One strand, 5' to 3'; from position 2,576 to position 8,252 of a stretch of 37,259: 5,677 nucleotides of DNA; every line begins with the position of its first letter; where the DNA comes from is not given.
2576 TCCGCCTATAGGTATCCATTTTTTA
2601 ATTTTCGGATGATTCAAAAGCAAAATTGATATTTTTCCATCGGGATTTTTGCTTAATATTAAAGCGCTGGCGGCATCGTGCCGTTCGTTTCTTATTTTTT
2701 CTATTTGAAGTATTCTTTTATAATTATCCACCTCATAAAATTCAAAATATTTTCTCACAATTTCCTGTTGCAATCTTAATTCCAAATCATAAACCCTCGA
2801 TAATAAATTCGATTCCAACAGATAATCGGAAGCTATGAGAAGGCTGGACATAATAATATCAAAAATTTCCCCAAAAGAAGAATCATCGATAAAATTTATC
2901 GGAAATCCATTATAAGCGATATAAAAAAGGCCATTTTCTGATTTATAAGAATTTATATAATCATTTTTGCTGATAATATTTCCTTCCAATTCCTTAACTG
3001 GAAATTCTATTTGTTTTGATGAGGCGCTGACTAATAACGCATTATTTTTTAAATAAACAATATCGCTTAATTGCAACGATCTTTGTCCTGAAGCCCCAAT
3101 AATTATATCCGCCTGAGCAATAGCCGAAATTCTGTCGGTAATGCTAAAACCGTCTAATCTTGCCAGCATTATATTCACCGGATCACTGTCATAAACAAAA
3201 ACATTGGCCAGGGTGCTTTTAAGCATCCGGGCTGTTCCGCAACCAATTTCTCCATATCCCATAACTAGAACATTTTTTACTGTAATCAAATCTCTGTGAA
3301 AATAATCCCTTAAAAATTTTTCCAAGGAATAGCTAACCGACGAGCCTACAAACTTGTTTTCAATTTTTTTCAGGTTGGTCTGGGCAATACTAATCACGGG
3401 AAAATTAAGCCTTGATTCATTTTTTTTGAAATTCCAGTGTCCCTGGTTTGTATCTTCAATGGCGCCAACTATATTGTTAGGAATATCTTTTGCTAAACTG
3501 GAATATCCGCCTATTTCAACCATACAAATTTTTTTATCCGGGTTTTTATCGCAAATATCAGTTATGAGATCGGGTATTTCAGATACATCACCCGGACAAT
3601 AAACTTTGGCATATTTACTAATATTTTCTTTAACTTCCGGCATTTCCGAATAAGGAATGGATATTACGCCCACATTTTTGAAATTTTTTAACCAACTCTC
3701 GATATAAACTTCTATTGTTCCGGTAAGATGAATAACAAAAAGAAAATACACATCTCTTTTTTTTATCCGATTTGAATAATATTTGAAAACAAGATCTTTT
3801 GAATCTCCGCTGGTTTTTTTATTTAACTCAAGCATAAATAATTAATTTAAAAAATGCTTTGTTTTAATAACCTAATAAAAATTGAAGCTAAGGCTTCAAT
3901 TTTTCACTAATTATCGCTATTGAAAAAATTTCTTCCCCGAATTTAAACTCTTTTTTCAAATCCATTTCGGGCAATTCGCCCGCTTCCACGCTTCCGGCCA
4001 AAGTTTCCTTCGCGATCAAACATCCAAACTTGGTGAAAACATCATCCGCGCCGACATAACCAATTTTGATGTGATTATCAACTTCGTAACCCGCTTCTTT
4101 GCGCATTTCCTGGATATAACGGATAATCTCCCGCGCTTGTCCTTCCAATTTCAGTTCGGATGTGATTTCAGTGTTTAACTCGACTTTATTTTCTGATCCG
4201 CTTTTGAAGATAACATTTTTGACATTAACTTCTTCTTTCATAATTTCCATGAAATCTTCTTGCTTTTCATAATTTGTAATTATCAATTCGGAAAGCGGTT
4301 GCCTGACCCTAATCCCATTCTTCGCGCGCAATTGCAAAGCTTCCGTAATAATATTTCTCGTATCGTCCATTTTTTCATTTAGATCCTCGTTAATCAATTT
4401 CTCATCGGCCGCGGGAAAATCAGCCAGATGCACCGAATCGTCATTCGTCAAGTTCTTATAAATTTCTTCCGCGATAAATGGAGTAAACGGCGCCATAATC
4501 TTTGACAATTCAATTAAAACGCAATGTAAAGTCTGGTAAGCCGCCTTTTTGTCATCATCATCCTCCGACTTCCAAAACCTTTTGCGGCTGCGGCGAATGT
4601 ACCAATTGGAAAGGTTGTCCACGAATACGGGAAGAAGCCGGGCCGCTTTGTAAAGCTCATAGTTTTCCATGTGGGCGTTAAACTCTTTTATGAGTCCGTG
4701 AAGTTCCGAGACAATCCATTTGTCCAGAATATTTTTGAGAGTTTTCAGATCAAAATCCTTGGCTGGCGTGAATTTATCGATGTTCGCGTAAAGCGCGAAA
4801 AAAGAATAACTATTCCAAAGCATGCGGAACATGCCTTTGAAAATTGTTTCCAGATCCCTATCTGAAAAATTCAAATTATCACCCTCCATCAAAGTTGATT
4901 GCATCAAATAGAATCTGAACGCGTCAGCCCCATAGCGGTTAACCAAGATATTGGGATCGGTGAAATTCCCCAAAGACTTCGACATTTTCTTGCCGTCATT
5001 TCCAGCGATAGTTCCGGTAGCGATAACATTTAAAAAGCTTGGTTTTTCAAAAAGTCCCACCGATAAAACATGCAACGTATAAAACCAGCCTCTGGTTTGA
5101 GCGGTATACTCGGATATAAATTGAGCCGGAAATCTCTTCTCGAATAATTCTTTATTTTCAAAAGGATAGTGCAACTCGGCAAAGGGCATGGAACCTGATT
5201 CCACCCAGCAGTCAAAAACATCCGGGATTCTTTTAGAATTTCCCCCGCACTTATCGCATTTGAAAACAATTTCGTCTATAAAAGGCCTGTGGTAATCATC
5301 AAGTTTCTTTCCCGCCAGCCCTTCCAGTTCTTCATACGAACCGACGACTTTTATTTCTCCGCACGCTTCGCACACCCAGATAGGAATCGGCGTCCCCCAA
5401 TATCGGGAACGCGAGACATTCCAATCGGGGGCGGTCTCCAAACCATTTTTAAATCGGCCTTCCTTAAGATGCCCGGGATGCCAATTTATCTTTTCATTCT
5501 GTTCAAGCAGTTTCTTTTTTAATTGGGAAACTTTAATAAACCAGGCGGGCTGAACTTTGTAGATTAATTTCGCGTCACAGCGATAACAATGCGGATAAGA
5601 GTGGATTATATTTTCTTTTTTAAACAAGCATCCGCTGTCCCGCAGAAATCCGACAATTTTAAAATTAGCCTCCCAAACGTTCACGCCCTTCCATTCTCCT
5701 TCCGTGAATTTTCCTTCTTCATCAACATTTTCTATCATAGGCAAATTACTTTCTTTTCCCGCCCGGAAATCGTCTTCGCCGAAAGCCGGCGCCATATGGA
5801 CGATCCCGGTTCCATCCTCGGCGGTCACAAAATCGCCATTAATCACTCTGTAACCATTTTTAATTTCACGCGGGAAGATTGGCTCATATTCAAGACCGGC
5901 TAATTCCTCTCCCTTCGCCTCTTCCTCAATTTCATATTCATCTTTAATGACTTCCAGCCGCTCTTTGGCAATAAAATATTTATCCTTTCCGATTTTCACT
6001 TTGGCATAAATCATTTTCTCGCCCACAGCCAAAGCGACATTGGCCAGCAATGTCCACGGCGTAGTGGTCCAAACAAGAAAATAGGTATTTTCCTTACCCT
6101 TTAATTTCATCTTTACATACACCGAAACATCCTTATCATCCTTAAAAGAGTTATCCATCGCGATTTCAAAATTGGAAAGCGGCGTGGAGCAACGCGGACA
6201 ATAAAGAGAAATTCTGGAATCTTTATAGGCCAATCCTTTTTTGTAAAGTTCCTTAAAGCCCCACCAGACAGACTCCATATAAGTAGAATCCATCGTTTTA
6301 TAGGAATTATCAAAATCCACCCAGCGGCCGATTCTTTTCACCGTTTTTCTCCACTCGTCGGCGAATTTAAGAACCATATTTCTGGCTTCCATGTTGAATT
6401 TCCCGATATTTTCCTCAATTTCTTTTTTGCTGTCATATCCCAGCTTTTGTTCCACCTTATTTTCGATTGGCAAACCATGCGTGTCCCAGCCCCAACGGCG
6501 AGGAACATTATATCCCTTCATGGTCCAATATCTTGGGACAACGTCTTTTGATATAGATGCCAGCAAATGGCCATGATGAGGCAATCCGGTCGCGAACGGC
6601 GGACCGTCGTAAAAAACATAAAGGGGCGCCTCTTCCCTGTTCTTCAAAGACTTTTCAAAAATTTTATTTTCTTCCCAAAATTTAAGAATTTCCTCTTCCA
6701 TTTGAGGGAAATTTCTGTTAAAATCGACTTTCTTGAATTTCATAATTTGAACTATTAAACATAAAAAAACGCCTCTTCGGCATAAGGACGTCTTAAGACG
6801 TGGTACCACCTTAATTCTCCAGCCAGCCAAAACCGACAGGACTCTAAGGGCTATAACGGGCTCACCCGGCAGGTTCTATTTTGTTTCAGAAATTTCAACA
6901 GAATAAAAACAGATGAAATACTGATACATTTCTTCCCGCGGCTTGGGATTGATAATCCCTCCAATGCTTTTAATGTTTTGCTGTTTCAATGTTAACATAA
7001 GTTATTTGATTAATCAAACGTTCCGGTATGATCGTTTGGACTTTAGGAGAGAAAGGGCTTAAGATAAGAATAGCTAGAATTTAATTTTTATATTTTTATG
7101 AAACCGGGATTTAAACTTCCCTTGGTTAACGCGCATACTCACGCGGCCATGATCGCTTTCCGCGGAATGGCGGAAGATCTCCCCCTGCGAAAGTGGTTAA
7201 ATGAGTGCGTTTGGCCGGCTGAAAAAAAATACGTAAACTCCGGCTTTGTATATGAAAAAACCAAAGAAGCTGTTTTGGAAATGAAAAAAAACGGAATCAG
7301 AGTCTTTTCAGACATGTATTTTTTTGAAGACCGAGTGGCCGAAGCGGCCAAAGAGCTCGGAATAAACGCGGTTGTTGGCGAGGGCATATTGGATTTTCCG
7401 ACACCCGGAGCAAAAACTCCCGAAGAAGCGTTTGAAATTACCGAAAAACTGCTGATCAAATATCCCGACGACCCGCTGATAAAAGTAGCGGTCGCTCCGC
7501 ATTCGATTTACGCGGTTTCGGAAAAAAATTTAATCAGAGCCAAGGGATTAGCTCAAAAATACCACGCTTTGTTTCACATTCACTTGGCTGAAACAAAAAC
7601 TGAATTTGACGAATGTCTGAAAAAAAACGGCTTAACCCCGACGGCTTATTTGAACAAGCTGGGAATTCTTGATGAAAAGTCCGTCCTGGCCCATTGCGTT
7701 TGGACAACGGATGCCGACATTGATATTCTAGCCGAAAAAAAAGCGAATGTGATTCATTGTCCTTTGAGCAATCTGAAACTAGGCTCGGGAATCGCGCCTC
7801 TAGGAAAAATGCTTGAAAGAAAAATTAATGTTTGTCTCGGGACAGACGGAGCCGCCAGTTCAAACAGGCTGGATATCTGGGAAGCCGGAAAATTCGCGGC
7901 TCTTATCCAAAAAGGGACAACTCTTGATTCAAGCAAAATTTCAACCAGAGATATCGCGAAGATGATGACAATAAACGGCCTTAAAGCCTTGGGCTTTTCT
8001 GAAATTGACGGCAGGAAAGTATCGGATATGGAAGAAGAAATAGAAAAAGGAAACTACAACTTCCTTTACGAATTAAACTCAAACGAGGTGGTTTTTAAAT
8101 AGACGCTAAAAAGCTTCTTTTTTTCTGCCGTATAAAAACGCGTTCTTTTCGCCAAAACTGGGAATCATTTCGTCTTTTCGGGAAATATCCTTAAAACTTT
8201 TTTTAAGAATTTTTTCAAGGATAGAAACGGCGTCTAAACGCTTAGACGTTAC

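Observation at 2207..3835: Fusion of a catalytically divergent SAH-hydrolase-like domain with a NUDIX hydrolase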

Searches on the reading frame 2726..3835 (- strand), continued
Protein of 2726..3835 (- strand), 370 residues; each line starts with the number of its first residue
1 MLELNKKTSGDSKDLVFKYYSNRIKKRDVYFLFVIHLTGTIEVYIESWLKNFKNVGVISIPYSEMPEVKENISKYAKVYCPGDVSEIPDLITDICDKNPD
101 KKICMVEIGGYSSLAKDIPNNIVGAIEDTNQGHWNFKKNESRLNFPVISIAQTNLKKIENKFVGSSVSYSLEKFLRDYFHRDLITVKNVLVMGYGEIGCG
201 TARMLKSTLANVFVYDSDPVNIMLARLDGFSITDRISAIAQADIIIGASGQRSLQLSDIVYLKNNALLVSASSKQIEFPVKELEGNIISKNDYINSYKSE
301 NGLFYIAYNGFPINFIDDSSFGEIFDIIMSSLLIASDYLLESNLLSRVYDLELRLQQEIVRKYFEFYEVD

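Call 69: search_solved_structures(query=A2, max_evalue=1e-10, show_alignments=4)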
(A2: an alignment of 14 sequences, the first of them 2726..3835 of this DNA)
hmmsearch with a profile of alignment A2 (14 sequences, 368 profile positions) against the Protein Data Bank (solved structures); distinct sequences matched with E-value up to 1e-10: 49.
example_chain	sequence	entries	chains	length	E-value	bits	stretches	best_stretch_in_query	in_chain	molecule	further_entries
7r39_A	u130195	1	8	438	3.2e-36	128.2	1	18-359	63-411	Adenosylhomocysteinase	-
3x2e_A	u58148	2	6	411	3.4e-34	121.5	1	6-361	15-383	Adenosylhomocysteinase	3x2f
5tov_A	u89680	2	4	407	3.5e-34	121.5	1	6-361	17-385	Adenosylhomocysteinase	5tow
7r37_A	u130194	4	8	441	2.1e-29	105.8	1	7-361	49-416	Adenosylhomocysteinase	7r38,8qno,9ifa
9ifb_A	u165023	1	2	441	4.9e-29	104.6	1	7-361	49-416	Adenosylhomocysteinase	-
7r3a_A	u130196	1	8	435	6.5e-29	104.1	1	5-357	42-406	S-inosyl-L-homocysteine hydrolase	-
3mtg_A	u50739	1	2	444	6.2e-28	100.9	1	18-358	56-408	Putative adenosylhomocysteinase 2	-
3gvp_A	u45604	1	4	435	1.1e-27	100.1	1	13-358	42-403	Adenosylhomocysteinase 3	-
7o5l_A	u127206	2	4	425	2.9e-27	98.7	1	6-358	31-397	Adenosylhomocysteinase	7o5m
7zd8_A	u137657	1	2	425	2.9e-27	98.7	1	6-358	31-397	Adenosylhomocysteinase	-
7zd9_A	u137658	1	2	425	3.1e-27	98.6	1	6-358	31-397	Adenosylhomocysteinase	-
7zd7_A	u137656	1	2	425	3.1e-27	98.6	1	6-358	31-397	Adenosylhomocysteinase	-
8wwg_A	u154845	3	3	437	1.1e-24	90.3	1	97-313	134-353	Adenosylhomocysteinase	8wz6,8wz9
8wz8_A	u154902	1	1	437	1.1e-24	90.3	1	97-313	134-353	Adenosylhomocysteinase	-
8wz7_A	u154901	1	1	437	8.9e-24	87.2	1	97-313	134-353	Adenosylhomocysteinase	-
1li4_A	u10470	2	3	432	4.8e-18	68.4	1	97-311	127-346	S-adenosylhomocysteine hydrolase | Adenosylhomocysteinase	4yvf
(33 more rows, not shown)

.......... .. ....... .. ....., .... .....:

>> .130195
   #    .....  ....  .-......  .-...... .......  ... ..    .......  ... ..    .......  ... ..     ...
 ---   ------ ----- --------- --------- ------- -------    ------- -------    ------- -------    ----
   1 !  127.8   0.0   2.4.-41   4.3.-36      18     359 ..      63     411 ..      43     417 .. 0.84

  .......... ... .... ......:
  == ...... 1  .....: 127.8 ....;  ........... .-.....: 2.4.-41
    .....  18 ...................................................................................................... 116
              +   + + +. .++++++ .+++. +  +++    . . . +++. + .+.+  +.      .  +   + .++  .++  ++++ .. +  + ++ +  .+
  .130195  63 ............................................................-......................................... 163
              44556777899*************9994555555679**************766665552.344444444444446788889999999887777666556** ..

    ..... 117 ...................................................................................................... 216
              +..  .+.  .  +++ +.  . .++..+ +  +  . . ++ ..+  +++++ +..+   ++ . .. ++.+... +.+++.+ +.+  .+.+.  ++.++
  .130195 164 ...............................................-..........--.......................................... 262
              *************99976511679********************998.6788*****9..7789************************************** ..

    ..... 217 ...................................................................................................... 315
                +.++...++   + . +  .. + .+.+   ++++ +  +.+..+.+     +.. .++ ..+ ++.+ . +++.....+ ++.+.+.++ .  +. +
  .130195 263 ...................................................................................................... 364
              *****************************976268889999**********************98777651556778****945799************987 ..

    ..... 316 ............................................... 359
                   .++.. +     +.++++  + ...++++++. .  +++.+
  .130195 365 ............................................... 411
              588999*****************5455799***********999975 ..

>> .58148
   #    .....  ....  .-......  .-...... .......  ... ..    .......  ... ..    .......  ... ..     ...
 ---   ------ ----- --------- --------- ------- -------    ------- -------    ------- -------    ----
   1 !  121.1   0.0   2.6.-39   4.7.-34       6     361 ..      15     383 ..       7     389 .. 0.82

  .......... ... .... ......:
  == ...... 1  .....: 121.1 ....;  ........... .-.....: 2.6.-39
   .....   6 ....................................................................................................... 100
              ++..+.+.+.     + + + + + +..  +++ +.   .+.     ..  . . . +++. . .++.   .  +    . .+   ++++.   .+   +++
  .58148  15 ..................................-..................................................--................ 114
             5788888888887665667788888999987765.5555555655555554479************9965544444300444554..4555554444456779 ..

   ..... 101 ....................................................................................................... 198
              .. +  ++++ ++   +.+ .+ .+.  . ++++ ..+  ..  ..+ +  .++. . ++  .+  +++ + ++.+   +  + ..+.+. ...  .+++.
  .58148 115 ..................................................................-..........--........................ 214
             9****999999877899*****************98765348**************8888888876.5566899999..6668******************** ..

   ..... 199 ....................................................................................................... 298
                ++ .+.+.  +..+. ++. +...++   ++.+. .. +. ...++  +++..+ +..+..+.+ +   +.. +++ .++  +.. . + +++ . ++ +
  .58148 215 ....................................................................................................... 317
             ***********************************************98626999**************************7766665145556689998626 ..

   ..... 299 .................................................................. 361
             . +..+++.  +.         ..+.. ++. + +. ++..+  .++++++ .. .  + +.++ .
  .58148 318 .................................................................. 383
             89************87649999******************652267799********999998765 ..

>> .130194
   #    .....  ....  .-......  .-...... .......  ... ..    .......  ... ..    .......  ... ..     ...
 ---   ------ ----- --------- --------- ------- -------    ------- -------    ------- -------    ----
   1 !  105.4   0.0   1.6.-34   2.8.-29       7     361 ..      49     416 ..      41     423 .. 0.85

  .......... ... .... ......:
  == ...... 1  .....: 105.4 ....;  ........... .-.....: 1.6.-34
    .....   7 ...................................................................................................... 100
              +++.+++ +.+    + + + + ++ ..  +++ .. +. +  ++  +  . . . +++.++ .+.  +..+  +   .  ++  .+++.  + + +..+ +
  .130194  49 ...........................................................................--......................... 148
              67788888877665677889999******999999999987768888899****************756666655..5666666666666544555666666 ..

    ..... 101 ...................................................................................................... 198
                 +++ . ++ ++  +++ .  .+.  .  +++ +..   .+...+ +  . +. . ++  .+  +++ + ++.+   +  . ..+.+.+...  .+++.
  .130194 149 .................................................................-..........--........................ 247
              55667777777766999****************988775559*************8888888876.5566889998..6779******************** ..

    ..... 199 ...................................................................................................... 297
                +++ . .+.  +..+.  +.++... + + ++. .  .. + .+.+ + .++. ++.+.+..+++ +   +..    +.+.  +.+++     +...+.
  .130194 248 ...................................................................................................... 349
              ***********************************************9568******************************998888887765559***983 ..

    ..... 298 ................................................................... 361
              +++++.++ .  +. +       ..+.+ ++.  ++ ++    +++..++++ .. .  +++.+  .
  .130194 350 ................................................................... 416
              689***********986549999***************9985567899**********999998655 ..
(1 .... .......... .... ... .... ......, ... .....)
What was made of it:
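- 3302..3796 (-): Substrate-binding (catalytic) lobe of the SAHH fold, residues 14-178. The family profile aligns to solved SAHHs from the N-lobe onward (call 69).
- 3716..3730 (-): HLTGT (residues 36-40): counterpart of the SAHH nucleobase signature HxTxE/Q. His36 corresponds to human His55. Alignment to 7r39 and 3x2e (call 69).
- On S-adenosylhomocysteine hydrolase (AHCY/SahH; TIGR00936, NF004005): The family profile aligns full length (call 69).
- Checked: The family profile aligns essentially full length to solved SAHHs, E 3e-36 (call 69).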

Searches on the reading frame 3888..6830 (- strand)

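Call 11: search_protein_families(library=pfam, proteins=[window:3888-6830:-], max_evalue=0.001)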
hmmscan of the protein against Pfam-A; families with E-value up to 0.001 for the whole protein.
window:3888-6830:- (980 aa): 7 families
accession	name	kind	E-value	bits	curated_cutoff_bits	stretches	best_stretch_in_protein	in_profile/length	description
PF00133.28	tRNA-synt_1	-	5.9e-129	430.9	22.7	1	48-649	2-409/414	tRNA synthetases class I (I, L, M and V)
PF08264.19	Anticodon_1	-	9.4e-37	126.6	25.1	1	703-848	1-146/148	Anticodon-binding domain of tRNA ligase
PF09334.17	tRNA-synt_1g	-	1.1e-23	84.1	20.1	2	78-223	8-135/391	tRNA synthetases class I (M)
PF19302.4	DUF5915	-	1.4e-19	70.8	27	1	882-973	101-192/195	Domain of unknown function (DUF5915)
PF01406.26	tRNA-synt_1e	-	1.7e-06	28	27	1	612-662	250-298/301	tRNA synthetases class I (C) catalytic domain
PF19303.5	Anticodon_3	-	5.6e-05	23.5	23.5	1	703-808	11-115/152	Anticodon binding domain of methionyl tRNA ligase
PF13603.12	tRNA-synt_1_2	-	0.00018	21.5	25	0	237-375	10-146/185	Leucyl-tRNA synthetase, editing domain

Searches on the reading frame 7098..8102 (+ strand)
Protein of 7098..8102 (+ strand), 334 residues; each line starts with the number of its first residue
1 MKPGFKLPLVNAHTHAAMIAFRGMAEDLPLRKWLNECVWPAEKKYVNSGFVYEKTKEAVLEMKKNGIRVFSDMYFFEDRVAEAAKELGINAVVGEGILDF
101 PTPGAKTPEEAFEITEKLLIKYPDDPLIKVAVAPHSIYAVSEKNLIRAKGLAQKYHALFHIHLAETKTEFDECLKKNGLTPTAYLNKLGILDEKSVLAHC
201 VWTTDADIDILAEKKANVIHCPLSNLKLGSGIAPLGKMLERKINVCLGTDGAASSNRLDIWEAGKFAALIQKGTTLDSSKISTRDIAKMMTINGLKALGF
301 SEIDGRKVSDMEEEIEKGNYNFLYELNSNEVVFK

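Call 11: search_protein_families(library=pfam, proteins=[window:7098-8102:+], max_evalue=0.001)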
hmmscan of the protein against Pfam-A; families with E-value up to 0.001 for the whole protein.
window:7098-8102:+ (334 aa): 2 families
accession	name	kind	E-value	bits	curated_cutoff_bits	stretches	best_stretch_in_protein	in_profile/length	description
PF01979.26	Amidohydro_1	-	1.5e-52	179.5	25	1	9-301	6-301/345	Amidohydrolase family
PF07969.17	Amidohydro_3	-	4.8e-05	23.4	29.7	1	152-303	271-429/472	Amidohydrolase family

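Call 59: search_protein_families(library=ncbifam, proteins=[window:7098-8102:+], max_evalue=0.00001)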
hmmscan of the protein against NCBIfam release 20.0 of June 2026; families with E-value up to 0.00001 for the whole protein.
window:7098-8102:+ (334 aa): 23 families
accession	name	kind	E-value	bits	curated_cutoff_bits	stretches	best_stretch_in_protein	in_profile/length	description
NF006549.0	PRK09045.1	equivalog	2.4e-99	332.9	540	1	9-302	69-362/444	TRZ/ATZ family hydrolase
NF004701.0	PRK06038.1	equivalog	5.9e-86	288.8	609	1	9-300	59-349/432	N-ethylammeline chlorohydrolase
NF006252.0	PRK08393.1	equivalog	4.8e-80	269.7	617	1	9-300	56-346/424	N-ethylammeline chlorohydrolase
NF004995.0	PRK06380.1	subfamily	4.1e-67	227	567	1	9-300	56-344/418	metal-dependent hydrolase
NF005557.0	PRK07228.1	equivalog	2.9e-63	214.1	522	1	9-302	58-358/445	5'-deoxyadenosine deaminase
NF005211.0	PRK06687.1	equivalog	1.3e-58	198.8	703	1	9-302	60-355/419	TRZ/ATZ family protein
NF012037.0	PRK15493.1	equivalog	7e-49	166.8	779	1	6-290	57-344/435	bifunctional S-methyl-5'-thioadenosine deaminase/S-adenosylhomocysteine deaminase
NF006055.0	PRK08203.1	equivalog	1.8e-44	152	532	1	9-303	64-376/455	8-oxoguanine deaminase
TIGR02967.1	guan_deamin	equivalog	2.8e-41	141.8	375.4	1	9-301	47-343/401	guanine deaminase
NF006681.0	PRK09229.1-2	equivalog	1.8e-33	116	362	1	112-302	184-371/451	formimidoylglutamate deiminase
NF006679.0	PRK09228.1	subfamily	4e-31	108.2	351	1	10-302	73-369/433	guanine deaminase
NF009059.0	PRK12393.1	equivalog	9.2e-30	103.7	543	1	111-304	185-381/460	amidohydrolase family protein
NF005540.0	PRK07203.1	equivalog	9.9e-30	103.5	444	1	9-295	61-352/444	putative aminohydrolase SsnA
TIGR03314.1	Se_ssnA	subfamily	1.3e-27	96.8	455.5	1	9-294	60-350/441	putative selenium metabolism protein SsnA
NF004801.0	PRK06151.1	subfamily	3.9e-22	78.8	416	1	124-303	203-387/491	chlorohydrolase family protein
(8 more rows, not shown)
